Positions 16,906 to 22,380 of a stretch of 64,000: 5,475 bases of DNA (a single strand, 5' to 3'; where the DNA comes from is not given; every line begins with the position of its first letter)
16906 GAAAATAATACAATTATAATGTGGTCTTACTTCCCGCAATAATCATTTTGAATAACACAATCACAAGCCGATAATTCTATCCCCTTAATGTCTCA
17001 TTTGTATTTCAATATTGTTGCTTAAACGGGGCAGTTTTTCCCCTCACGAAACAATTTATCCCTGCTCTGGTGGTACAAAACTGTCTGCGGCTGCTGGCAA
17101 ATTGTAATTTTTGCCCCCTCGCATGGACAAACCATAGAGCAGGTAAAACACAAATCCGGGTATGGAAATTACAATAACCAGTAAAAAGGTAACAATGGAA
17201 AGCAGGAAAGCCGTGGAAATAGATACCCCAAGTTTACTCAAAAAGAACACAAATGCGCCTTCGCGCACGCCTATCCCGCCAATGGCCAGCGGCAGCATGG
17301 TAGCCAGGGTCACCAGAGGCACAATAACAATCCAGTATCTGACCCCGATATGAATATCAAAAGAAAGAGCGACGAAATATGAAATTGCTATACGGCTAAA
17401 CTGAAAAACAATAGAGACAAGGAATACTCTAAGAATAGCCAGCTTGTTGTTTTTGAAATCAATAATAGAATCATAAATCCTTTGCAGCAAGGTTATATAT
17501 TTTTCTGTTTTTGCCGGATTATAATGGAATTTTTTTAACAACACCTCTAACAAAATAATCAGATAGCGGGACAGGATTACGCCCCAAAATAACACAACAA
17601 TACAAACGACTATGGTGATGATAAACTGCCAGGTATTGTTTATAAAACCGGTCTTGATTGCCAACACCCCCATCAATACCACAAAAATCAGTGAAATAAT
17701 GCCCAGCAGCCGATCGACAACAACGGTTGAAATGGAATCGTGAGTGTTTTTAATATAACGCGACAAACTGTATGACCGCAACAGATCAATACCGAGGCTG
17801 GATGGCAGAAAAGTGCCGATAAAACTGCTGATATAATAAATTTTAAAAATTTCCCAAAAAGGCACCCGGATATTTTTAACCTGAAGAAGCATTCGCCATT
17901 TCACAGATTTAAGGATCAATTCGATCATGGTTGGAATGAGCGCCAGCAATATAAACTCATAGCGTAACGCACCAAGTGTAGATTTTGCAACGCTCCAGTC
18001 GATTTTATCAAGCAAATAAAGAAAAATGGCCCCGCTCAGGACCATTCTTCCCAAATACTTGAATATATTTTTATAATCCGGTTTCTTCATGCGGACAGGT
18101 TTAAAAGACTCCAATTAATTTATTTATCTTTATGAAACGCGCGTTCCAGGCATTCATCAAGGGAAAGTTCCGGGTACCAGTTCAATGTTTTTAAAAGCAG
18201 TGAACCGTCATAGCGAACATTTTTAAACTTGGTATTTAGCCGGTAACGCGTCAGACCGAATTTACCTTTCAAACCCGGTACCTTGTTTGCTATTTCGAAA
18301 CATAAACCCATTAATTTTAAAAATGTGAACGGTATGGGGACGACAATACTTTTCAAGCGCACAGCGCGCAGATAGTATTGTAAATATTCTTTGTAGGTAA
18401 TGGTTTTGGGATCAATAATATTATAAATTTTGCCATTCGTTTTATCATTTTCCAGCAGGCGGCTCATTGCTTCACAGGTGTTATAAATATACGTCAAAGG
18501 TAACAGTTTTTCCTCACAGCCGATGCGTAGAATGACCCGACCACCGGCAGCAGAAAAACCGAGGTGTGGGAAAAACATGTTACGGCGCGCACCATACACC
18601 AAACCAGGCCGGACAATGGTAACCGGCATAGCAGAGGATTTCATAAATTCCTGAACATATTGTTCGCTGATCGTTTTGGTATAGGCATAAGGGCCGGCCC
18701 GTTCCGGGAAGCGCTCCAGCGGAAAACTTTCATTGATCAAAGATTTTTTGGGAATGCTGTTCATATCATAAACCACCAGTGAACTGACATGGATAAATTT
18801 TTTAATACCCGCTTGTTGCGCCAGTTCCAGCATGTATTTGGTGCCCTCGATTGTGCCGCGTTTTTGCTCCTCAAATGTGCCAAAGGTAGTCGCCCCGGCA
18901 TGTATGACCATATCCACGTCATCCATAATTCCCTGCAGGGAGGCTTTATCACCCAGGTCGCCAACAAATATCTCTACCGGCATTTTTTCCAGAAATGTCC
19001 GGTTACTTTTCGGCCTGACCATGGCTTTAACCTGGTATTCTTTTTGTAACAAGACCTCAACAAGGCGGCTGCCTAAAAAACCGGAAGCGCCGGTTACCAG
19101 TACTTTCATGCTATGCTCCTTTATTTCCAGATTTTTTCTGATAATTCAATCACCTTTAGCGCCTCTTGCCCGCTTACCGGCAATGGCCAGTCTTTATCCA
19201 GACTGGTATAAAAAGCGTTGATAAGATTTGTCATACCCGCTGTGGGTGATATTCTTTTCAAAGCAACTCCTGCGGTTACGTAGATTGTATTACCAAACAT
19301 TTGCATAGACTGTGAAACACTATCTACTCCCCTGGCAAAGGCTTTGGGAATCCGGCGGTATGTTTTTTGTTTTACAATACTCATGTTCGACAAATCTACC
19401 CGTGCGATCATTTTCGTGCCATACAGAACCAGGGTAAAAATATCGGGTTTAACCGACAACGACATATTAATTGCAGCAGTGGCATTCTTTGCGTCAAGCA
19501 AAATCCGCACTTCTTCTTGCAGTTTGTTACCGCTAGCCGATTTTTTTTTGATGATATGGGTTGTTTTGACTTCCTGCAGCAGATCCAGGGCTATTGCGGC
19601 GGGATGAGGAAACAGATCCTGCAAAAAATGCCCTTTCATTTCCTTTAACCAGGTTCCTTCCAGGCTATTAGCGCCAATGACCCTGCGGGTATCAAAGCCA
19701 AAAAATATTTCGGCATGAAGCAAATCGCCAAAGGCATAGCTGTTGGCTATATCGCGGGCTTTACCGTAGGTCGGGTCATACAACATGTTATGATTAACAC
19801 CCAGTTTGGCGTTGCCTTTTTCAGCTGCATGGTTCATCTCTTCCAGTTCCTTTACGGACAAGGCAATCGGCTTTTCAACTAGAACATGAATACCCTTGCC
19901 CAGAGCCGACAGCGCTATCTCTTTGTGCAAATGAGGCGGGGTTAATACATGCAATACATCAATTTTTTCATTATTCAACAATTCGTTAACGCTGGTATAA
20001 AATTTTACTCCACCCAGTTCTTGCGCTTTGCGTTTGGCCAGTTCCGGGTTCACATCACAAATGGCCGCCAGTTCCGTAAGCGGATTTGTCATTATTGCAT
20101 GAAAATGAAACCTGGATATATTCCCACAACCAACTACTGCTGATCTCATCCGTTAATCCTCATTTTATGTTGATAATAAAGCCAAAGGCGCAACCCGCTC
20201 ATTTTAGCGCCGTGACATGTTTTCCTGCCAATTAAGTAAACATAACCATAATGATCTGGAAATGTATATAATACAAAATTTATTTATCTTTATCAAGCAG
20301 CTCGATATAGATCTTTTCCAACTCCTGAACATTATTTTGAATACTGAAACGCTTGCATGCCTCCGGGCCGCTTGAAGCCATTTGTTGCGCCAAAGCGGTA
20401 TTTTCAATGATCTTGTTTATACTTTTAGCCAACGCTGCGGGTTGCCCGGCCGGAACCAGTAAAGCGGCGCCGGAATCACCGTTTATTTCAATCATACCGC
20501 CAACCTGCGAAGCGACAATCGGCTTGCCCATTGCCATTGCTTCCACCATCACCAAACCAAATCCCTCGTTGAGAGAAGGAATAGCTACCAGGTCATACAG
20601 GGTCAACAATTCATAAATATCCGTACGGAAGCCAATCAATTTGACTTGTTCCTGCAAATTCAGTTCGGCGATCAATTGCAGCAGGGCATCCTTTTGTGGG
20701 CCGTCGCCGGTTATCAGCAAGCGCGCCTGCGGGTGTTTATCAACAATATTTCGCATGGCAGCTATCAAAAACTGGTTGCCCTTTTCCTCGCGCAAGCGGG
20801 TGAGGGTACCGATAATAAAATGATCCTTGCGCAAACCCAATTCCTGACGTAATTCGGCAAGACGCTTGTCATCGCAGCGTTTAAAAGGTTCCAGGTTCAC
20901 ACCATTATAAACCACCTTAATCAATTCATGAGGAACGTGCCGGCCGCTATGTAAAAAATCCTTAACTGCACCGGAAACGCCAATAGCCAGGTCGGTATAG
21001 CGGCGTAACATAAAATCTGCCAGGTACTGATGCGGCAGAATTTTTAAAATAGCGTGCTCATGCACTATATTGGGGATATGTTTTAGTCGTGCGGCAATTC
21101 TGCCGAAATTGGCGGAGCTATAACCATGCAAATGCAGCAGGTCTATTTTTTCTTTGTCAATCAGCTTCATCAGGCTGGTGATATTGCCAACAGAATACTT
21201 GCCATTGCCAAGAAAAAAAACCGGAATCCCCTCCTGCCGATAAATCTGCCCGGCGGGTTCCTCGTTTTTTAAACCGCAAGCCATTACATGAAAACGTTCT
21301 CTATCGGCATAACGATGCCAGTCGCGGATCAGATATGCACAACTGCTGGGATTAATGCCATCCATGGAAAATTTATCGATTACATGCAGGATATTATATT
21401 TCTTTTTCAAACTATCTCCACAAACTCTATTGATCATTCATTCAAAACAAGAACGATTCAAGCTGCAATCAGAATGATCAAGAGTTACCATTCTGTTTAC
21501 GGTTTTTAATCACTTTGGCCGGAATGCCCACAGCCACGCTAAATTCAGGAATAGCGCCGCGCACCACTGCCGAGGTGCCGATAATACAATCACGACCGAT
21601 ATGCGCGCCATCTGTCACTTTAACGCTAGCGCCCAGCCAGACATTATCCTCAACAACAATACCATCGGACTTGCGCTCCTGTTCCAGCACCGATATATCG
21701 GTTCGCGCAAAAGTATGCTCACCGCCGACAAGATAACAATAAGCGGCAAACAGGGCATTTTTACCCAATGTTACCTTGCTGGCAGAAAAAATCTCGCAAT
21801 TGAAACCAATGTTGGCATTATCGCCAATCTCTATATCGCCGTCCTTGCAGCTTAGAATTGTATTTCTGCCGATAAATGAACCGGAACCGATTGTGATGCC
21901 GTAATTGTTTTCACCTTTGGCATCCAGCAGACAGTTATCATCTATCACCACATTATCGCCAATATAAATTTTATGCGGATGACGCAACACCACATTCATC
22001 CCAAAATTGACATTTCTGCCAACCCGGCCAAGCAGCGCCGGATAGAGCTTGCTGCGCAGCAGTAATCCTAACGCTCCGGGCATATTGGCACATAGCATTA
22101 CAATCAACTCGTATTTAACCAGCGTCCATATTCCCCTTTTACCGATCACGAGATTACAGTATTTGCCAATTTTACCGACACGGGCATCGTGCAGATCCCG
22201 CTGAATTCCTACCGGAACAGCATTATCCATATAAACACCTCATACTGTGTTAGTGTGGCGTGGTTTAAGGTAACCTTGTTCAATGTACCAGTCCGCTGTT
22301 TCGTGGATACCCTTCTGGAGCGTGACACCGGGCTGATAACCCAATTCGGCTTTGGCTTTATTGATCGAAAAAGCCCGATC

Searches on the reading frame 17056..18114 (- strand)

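Call 34: search_protein_families(library=pfam, proteins=[window:17056-18114:-], max_evalue=0.001)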
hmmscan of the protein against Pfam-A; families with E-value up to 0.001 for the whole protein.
window:17056-18114:- (352 aa): 1 family
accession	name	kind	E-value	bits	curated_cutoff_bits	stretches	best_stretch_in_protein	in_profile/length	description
PF03706.18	LPG_synthase_TM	-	1.1e-38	133.8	33.4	1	23-320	4-302/302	Lysylphosphatidylglycerol synthase TM region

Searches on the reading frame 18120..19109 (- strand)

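Call 34: search_protein_families(library=pfam, proteins=[window:18120-19109:-], max_evalue=0.001)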
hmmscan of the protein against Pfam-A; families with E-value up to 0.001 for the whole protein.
window:18120-19109:- (329 aa): 8 families
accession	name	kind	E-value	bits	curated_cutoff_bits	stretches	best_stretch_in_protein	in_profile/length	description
PF01370.27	Epimerase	-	3.2e-36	125.4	20.9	1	3-231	1-239/240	NAD dependent epimerase/dehydratase family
PF01073.25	3Beta_HSD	-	1.1e-25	90.7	22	1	4-245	1-263/280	3-beta hydroxysteroid dehydrogenase/isomerase family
PF07993.18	NAD_binding_4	-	3e-25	89.3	20.1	2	55-175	79-211/258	Male sterility protein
PF13460.12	NAD_binding_10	-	1.8e-22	80.6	27.2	1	7-170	1-145/184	NAD(P)H-binding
PF16363.11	GDP_Man_Dehyd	-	9.8e-22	78.3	27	1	4-253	1-269/332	GDP-mannose 4,6 dehydratase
PF05368.20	NmrA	-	3.9e-16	59.9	27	1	2-157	4-159/298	NmrA-like family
PF04321.23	RmlD_sub_bind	-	2.5e-12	46.9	27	1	1-181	1-161/287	RmlD substrate binding domain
PF02719.21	Polysacc_synt_2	-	2.8e-08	33.7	20.2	1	3-110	1-128/293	Polysaccharide biosynthesis protein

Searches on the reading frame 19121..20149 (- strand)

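Call 34: search_protein_families(library=pfam, proteins=[window:19121-20149:-], max_evalue=0.001)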
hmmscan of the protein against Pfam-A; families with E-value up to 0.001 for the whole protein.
window:19121-20149:- (342 aa): 4 families
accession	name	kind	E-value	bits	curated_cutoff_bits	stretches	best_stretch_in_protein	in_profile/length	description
PF01408.29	GFO_IDH_MocA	-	2.7e-29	102.8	24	1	2-120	2-120/120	Oxidoreductase family, NAD-binding Rossmann fold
PF03447.22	NAD_binding_3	-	7.6e-09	36.7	24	1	7-116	1-113/116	Homoserine dehydrogenase, NAD binding domain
PF22725.1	GFO_IDH_MocA_C3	-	4.3e-07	30.4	27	1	130-247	3-121/124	GFO/IDH/MocA C-terminal domain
PF02629.25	CoA_binding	-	0.00059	21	22.3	0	4-91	7-92/97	CoA binding domain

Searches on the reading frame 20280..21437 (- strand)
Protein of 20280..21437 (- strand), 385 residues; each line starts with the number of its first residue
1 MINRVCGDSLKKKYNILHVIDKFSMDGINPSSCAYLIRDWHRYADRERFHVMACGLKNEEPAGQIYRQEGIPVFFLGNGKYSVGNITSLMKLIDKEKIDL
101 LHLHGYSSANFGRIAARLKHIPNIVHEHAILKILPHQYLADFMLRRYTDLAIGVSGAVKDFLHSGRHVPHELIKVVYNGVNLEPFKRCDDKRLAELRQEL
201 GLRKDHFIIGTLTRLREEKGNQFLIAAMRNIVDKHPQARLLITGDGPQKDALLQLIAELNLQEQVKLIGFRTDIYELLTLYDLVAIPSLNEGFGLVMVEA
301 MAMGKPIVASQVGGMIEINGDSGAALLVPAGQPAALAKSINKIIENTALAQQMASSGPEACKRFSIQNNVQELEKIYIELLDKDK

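Call 34: search_protein_families(library=pfam, proteins=[window:20280-21437:-], max_evalue=0.001)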
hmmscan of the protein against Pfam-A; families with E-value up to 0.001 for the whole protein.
window:20280-21437:- (385 aa): 6 families
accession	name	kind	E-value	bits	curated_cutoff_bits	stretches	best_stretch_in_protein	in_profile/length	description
PF00534.26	Glycos_transf_1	-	1.9e-40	138.7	26.4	1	195-357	4-169/172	Glycosyl transferases group 1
PF13692.12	Glyco_trans_1_4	-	9.8e-35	120.3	27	1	208-346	3-142/142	Glycosyl transferases group 1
PF13439.12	Glyco_transf_4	-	3.8e-19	69.8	28.5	1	48-183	21-169/170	Glycosyltransferase Family 4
PF20706.3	GT4-conflict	-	3.5e-11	43.2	26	1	208-356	199-367/385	Family 4 Glycosyltransferase in conflict systems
PF13579.12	Glyco_trans_4_4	-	2.4e-06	28.4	29.7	1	66-179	35-158/158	Glycosyl transferase 4-like domain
PF13477.12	Glyco_trans_4_2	-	5.1e-06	27.1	23.4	1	82-125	59-103/139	Glycosyl transferase 4-like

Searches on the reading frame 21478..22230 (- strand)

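Call 71: search_protein_families(library=pfam, proteins=[window:21478-22230:-], max_evalue=0.00001)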
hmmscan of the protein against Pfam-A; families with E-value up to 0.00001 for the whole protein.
window:21478-22230:- (250 aa): 3 families
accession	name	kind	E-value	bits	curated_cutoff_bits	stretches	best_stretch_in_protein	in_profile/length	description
PF00132.30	Hexapep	-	5.1e-17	61.2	27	1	190-225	1-36/36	Bacterial transferase hexapeptide (six repeats)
PF14602.12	Hexapep_2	-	1.3e-11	44.4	27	0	191-219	2-28/34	Hexapeptide repeat of succinyl-transferase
PF25084.1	LbH_EIF2B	-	2e-06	28.2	54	0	70-126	41-93/105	EIF2B subunit epsilon LbH domain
